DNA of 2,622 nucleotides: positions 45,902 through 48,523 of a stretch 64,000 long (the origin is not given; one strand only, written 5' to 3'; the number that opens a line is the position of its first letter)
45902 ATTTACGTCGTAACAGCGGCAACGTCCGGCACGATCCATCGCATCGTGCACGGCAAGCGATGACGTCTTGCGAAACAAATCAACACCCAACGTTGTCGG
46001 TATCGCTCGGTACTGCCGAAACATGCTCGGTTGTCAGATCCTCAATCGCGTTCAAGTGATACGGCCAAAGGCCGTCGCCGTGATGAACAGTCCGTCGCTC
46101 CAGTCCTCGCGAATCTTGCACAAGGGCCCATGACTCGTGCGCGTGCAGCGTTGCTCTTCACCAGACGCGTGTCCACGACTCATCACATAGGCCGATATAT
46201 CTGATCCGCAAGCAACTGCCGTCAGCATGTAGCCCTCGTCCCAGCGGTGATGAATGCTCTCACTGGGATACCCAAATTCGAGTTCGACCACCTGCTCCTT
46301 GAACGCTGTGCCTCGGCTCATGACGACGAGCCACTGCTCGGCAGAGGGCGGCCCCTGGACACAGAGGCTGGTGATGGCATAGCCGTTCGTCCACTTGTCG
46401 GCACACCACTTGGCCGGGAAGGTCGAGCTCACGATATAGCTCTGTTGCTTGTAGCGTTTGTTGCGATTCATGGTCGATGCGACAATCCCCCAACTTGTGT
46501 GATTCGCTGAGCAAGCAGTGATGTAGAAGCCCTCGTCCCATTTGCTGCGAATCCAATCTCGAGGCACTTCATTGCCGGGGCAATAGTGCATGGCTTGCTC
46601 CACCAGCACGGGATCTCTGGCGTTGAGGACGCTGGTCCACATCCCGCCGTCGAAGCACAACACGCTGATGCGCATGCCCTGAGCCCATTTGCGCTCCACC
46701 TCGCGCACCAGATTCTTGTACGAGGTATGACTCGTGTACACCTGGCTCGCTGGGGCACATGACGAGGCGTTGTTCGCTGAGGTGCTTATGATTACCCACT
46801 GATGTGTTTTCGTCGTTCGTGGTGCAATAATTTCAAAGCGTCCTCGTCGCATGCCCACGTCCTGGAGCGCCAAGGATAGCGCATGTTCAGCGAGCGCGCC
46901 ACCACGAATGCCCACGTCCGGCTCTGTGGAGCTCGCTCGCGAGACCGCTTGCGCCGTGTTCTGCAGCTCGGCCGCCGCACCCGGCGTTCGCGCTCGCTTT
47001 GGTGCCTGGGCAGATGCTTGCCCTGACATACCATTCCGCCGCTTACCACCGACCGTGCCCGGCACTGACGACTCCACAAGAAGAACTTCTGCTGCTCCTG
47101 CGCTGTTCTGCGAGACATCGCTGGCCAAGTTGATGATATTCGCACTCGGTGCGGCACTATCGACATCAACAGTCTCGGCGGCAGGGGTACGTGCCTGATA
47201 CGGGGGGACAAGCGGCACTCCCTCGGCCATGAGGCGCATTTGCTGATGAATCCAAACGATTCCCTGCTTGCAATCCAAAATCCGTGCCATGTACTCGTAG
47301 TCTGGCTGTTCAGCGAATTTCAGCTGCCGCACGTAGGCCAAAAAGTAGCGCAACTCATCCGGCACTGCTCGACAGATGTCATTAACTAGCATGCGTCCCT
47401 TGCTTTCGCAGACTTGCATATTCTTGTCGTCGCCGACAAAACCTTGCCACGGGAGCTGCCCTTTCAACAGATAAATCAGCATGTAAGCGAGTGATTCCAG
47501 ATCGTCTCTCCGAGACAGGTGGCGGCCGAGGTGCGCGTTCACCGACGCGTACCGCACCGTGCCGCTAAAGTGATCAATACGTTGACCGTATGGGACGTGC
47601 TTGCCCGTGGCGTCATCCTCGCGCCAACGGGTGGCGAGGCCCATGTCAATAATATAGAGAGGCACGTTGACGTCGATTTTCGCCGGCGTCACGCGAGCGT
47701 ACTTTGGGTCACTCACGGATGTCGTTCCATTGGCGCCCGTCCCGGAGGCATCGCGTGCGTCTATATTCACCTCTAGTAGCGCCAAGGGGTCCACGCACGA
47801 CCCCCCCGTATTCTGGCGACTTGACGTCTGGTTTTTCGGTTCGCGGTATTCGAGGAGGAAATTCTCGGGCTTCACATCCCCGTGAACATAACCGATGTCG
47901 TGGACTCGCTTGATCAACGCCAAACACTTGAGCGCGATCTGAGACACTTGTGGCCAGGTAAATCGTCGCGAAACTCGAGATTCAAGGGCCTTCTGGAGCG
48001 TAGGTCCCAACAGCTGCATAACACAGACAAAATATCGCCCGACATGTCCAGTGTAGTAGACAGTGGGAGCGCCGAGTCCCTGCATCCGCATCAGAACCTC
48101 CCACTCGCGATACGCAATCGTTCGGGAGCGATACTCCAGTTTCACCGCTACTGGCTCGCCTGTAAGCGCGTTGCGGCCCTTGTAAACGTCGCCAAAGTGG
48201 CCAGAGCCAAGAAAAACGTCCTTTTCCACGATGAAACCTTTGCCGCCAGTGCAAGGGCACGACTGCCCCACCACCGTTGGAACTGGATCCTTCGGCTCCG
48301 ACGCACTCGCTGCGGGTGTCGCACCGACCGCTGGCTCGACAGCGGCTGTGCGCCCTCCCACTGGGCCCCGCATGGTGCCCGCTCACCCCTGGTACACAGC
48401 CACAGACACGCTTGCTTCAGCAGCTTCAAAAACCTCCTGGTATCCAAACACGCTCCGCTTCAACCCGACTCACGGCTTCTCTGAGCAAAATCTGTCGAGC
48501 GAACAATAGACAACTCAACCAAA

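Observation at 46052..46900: CK1-family kinase with unusual C-terminal tandem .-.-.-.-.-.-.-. repeats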

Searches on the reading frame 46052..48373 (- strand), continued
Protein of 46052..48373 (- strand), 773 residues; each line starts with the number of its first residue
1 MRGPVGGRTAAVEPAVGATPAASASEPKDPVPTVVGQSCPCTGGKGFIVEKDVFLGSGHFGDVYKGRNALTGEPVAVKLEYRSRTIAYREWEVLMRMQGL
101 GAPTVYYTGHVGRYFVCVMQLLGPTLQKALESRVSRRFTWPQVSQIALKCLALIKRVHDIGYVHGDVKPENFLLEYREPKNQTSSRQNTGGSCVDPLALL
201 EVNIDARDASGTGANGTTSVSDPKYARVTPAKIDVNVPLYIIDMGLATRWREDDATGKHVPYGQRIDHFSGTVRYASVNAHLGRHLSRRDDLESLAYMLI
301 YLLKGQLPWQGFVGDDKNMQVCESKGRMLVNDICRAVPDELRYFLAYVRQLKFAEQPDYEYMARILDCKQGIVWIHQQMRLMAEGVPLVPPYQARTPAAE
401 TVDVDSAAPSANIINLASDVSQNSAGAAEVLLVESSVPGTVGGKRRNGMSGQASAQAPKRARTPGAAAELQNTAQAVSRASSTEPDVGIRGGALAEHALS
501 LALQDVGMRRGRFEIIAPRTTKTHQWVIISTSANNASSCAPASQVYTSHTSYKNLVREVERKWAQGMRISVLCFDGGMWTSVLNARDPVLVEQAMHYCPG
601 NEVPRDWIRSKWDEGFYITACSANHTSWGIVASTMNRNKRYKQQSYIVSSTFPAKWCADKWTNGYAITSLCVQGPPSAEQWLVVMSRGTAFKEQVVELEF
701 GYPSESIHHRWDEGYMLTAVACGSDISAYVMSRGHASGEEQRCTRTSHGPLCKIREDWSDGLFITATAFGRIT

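Call 76: list_cluster_members(proteins=[P0045, P0047, P0048, P0122, P0124, P0126, P0127, P0132, P0141, P0144])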
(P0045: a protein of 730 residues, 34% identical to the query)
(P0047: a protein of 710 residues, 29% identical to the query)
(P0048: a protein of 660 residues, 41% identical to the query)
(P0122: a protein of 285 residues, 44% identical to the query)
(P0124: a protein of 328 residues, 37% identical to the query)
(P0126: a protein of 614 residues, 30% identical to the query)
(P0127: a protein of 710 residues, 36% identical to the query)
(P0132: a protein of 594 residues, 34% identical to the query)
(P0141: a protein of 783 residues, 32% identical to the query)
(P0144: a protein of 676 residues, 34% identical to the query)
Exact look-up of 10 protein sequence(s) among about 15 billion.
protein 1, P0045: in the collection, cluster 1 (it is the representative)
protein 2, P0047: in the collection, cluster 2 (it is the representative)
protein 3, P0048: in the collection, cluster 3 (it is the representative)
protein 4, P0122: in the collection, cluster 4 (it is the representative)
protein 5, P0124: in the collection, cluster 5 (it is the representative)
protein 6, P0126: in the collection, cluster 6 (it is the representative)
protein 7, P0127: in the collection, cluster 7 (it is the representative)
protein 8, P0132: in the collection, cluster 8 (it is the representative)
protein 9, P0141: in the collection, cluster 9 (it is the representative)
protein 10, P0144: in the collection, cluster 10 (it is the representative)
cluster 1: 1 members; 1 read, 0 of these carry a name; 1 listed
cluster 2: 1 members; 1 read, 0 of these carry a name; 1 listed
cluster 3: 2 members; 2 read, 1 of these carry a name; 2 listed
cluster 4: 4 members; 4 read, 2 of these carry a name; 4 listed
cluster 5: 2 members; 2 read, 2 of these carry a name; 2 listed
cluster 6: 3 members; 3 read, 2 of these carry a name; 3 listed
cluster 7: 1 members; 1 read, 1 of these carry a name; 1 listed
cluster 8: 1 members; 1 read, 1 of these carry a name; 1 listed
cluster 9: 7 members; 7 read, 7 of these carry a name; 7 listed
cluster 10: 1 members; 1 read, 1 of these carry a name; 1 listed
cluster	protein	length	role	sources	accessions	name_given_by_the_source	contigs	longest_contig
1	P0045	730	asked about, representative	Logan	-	-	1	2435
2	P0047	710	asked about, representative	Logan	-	-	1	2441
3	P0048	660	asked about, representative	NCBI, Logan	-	-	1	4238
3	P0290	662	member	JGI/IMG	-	serine/threonine protein kinase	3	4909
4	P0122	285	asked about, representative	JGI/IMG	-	hypothetical protein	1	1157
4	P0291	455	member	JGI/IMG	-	hypothetical protein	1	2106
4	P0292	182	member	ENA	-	-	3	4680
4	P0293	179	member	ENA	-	-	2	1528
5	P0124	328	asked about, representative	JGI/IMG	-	hypothetical protein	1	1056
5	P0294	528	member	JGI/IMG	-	hypothetical protein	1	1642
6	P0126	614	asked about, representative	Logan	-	-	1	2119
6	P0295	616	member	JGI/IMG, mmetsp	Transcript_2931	Transcript_2931/g.8501 ORF Transcript_2931/g.8501 Transcript_2931/m.8501 type:complete ...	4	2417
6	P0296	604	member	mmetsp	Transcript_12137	Transcript_12137/g.31752 ORF Transcript_12137/g.31752 Transcript_12137/m.31752 ...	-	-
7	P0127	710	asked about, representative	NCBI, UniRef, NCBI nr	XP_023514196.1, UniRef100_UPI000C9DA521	casein kinase 1-like protein HD16 isoform X2 [Cucurbita pepo subsp. pepo] | casein kinase 1-like protein HD16 isoform X2 n=1 Tax=Cucurbita pepo subsp. pepo ...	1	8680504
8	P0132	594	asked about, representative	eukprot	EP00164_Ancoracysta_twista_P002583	GFYU01003438.1.p1 GENE.GFYU01003438.1~~GFYU01003438.1.p1 ORF type:complete len:595 ...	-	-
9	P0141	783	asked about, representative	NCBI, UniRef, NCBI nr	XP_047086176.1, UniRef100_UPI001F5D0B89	casein kinase 1-like protein HD16 [Lolium rigidum] | casein kinase 1-like protein HD16 n=1 Tax=Lolium rigidum TaxID=89674 RepID=UPI001F5D0B89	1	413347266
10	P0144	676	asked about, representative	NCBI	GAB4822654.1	hypothetical protein N2152v2_009700 [Parachlorella kessleri]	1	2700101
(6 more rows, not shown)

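Call 83: predict_structure(alignment_id=A7)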
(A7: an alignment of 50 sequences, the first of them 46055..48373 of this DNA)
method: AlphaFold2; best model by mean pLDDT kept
length: 773 residues; sequences in the alignment: 50
mean_pLDDT: 76.2   pTM: 0.77
mean pLDDT of the five models: 76.2, 75.7, 75.0, 73.9, 72.9
residues with pLDDT >= 90: 351; 70-90: 199; 50-70: 58; < 50: 165
segments of 3 or more residues with pLDDT < 50: 1-24, 185-223, 225-228, 395-488
pLDDT, mean of each block of 10 residues (from residue 1): 33 37 61 80 75 86 94 94 90 91 93 94 94 94 96 95 92 91 52 40 42 39 49 85 89 73 60 78 81 96 94 83 87 94 93 87 94 92 71 48 39 30 28 30 30 32 33 32 42 76 65 78 86 71 87 92 94 85 89 93 95 97 92 94 96 91 96 89 95 89 73 90 89 83 87 92 91 69
secondary structure, 60 per line:
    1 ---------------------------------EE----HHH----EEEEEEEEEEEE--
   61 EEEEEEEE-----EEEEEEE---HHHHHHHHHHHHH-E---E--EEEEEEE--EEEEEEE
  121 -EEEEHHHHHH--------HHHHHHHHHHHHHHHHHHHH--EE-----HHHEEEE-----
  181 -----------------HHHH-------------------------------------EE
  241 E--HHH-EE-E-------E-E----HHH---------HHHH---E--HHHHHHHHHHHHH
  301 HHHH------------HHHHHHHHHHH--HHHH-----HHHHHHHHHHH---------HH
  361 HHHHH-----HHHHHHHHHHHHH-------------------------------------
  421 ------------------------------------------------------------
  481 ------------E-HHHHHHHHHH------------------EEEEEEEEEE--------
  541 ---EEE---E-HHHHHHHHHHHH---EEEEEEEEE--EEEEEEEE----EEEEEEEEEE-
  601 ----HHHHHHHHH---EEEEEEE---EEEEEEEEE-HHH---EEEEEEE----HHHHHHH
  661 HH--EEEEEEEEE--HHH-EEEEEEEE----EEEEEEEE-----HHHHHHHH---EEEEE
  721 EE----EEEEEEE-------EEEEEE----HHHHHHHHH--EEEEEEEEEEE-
elements in order (helices of 4 or more, strands of 3 or more residues): E47-58 E61-68 E74-80 H84-96 E105-111 E114-120 E122-125 H126-131 H140-159 E172-175 H198-201 E239-241 H278-281 H288-304 H317-327 H330-333 H339-349 H359-365 H371-383 H495-504 E523-532 E544-546 H552-563 E567-575 E578-585 E590-599 H605-613 E617-623 E627-635 E643-649 H654-662 E665-673 E680-687 E692-699 H705-712 E716-722 E727-733 E741-746 H751-759 E762-772

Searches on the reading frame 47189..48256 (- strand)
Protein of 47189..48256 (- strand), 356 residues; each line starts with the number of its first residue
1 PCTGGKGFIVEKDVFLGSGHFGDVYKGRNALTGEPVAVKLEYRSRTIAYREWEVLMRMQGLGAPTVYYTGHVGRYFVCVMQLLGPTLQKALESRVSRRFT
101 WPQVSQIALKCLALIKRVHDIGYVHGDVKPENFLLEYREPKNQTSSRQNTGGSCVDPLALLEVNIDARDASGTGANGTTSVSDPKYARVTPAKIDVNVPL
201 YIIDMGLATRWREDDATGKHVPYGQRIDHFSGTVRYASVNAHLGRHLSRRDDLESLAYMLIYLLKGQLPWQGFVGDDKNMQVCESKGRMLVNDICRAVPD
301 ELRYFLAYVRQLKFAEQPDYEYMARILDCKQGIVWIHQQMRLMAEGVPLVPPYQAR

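Call 80: search_solved_structures(query=window:47189-48256:-, max_evalue=1e-20)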
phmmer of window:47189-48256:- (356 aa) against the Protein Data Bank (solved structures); distinct sequences matched with E-value up to 1e-20: 53.
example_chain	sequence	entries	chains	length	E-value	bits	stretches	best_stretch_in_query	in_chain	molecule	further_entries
4xhl_A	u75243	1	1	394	5.3e-53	183.6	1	200-327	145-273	Casein kinase I homolog HRR25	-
5cyz_A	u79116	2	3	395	5.3e-53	183.6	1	200-327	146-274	Casein kinase I homolog HRR25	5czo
4xh0_A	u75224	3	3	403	1.3e-52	182.4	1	200-327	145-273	Similar to uniprot|P29295 Saccharomyces cerevisiae YPL204w HRR25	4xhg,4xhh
6pxp_A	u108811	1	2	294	2.7e-51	178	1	200-326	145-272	Casein kinase I isoform delta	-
2cmw_A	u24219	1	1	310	3.4e-51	177.7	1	200-326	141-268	CASEIN KINASE I ISOFORM GAMMA-1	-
8izc_A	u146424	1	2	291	5e-51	177.1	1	200-326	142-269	Casein kinase I isoform delta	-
5ih4_A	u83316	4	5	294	5.2e-51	177.1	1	200-326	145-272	Casein kinase I isoform delta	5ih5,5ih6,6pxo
5x17_A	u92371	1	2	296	5.3e-51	177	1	200-326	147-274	Casein kinase I isoform delta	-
3uys_A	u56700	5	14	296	5.3e-51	177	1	200-326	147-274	Casein kinase I isoform delta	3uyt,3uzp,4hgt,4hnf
4tw9_A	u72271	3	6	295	5.3e-51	177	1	200-326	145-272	Casein kinase I isoform delta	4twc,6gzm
6rcg_A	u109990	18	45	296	5.3e-51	177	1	200-326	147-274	Casein kinase I isoform delta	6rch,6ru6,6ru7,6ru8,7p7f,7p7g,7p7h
4jjr_A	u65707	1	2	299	5.5e-51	177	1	200-326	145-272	Casein kinase I isoform delta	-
8vxd_A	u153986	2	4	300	5.6e-51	177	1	200-326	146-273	Casein kinase I isoform delta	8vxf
8d7m_A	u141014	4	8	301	5.7e-51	176.9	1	200-326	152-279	Casein kinase I isoform delta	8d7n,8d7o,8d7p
4tn6_A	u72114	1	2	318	6.6e-51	176.7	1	200-326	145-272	Casein kinase I isoform delta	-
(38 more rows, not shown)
